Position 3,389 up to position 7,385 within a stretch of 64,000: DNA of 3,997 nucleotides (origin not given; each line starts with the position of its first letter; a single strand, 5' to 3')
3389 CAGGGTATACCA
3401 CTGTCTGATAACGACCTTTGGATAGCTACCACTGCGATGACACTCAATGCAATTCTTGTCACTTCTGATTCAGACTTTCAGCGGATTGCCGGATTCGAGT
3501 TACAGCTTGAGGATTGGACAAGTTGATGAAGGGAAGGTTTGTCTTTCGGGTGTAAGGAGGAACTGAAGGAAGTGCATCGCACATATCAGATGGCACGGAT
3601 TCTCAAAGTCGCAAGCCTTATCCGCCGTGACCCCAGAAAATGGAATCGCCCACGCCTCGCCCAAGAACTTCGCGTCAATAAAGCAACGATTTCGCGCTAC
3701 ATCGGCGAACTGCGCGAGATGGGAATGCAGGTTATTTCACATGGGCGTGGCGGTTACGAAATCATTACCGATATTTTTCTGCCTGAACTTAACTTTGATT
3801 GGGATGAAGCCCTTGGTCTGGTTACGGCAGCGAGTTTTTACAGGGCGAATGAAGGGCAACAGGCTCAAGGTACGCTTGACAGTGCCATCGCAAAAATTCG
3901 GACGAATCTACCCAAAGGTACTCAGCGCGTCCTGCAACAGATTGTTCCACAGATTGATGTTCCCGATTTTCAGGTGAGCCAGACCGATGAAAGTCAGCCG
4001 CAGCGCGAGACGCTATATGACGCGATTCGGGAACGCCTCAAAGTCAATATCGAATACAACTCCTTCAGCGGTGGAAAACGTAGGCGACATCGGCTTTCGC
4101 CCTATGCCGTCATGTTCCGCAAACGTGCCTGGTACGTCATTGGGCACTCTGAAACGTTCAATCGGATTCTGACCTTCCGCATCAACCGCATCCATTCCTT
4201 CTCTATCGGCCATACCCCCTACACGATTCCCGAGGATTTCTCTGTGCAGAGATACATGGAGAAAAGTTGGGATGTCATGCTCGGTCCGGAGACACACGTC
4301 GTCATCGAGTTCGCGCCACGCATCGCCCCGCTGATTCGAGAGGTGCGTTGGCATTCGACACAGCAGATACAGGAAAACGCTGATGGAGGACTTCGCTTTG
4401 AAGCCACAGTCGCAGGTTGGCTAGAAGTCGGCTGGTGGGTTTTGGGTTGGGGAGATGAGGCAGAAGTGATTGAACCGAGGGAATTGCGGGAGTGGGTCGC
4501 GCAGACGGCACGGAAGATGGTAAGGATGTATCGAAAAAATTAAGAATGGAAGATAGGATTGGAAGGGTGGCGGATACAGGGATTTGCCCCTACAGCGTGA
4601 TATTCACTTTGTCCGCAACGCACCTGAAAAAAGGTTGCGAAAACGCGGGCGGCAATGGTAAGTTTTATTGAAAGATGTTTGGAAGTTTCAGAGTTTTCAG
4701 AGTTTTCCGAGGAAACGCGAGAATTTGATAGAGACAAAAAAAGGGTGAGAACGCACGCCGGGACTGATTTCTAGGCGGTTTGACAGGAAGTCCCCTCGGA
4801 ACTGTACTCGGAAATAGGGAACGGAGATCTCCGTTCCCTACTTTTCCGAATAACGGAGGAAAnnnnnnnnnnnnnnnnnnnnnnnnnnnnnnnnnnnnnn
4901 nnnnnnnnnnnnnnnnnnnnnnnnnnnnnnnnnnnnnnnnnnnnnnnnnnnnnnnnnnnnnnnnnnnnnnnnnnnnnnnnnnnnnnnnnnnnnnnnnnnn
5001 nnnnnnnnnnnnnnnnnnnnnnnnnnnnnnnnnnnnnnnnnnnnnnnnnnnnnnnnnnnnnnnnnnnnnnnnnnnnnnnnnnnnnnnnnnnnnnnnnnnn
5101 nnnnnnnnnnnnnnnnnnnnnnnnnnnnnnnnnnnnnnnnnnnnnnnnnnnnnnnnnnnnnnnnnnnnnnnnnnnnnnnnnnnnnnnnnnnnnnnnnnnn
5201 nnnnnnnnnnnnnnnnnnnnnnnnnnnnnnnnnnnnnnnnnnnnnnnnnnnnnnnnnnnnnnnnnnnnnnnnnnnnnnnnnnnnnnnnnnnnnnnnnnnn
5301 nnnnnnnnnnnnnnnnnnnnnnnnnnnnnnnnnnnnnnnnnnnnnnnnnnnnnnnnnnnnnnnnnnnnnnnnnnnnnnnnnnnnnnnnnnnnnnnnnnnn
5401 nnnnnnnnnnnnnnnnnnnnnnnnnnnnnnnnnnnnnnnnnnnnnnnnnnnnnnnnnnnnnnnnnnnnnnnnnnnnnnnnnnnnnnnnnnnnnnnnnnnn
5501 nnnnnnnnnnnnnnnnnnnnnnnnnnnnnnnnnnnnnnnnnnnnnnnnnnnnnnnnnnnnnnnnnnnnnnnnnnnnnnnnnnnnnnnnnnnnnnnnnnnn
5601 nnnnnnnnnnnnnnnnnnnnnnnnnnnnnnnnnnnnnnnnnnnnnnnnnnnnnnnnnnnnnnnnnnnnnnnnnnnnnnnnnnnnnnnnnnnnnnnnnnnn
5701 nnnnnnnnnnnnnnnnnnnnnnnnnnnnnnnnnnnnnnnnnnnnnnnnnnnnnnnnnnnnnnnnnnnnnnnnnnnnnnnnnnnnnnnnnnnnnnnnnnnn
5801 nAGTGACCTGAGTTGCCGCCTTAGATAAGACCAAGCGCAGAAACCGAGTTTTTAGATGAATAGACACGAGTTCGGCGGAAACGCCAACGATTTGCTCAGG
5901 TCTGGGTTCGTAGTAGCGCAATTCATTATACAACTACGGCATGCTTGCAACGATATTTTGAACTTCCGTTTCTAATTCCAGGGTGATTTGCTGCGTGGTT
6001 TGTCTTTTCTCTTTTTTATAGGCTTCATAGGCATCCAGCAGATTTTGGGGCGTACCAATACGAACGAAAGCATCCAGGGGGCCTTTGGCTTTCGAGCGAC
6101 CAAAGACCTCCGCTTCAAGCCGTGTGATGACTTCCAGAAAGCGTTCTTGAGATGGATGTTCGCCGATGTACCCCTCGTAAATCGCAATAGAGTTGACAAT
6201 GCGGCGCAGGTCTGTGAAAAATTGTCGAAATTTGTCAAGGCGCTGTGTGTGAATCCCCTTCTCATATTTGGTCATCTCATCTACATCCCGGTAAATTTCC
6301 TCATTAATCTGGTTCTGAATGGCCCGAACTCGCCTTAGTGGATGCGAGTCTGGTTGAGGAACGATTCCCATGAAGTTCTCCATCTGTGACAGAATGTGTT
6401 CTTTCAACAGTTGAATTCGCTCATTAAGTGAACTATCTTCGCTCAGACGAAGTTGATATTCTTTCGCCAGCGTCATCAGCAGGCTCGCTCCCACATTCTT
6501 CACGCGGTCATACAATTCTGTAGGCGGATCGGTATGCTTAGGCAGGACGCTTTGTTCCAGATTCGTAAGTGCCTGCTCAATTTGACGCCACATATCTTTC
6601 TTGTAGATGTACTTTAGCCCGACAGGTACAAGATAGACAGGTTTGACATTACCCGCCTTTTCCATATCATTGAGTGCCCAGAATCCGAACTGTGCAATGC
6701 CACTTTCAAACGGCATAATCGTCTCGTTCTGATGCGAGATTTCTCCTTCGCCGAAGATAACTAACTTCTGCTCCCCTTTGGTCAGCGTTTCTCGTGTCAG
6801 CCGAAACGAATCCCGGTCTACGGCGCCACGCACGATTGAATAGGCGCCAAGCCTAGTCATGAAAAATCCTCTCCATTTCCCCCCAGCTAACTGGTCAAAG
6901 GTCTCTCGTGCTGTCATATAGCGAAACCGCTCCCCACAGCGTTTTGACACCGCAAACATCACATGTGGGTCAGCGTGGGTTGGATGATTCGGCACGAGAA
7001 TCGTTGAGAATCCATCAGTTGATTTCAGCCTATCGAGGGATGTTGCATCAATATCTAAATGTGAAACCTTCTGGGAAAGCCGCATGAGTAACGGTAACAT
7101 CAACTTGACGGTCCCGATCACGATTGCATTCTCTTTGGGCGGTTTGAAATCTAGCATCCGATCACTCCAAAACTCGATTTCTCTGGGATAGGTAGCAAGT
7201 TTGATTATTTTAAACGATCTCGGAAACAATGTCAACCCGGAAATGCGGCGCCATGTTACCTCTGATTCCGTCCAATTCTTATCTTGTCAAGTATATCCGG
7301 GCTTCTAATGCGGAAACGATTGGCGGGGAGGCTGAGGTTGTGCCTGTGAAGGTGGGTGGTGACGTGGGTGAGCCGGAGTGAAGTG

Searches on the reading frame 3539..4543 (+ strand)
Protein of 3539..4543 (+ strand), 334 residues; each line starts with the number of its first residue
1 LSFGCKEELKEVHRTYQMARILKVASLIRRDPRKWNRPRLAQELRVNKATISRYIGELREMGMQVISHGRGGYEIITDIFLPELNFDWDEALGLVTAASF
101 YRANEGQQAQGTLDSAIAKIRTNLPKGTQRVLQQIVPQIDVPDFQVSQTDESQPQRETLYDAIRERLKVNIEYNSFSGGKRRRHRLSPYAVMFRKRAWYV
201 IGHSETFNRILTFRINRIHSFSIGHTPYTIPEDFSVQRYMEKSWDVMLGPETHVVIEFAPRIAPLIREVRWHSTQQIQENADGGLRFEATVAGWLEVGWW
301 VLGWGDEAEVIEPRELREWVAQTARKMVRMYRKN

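Call 57: search_protein_families(library=pfam, proteins=[window:3539-4543:+], max_evalue=0.0001)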
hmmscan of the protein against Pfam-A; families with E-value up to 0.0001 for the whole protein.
window:3539-4543:+ (334 aa): 3 families
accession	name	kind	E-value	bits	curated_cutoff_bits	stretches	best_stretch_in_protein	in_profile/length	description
PF25583.1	WCX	-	8e-21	74.6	23.9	1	251-328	2-76/76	WCX domain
PF13280.12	WYL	-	2.4e-15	56.7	21.8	1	157-221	4-68/70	WYL domain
PF08279.18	HTH_11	-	5.6e-07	29.8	25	1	23-73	4-54/55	HTH domain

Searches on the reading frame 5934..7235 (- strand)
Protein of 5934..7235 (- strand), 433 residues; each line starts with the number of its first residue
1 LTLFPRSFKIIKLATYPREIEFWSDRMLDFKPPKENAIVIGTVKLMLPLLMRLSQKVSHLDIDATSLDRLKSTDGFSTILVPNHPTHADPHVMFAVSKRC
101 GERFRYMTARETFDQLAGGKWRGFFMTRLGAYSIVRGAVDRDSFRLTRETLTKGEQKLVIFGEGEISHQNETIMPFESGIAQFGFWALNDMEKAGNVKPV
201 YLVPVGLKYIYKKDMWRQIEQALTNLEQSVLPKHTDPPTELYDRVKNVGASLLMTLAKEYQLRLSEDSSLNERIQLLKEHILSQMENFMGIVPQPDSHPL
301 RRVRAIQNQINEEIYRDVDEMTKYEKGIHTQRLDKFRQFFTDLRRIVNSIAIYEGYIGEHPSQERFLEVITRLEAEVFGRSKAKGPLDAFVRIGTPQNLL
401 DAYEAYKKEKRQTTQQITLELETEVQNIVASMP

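Call 57: search_protein_families(library=pfam, proteins=[window:5934-7235:-], max_evalue=0.0001)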
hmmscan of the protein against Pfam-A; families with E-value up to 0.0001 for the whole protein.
window:5934-7235:- (433 aa): 1 family
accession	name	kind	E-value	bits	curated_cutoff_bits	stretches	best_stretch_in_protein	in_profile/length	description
PF01553.26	Acyltransferase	-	6.2e-10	39.4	23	1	78-206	16-130/132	Acyltransferase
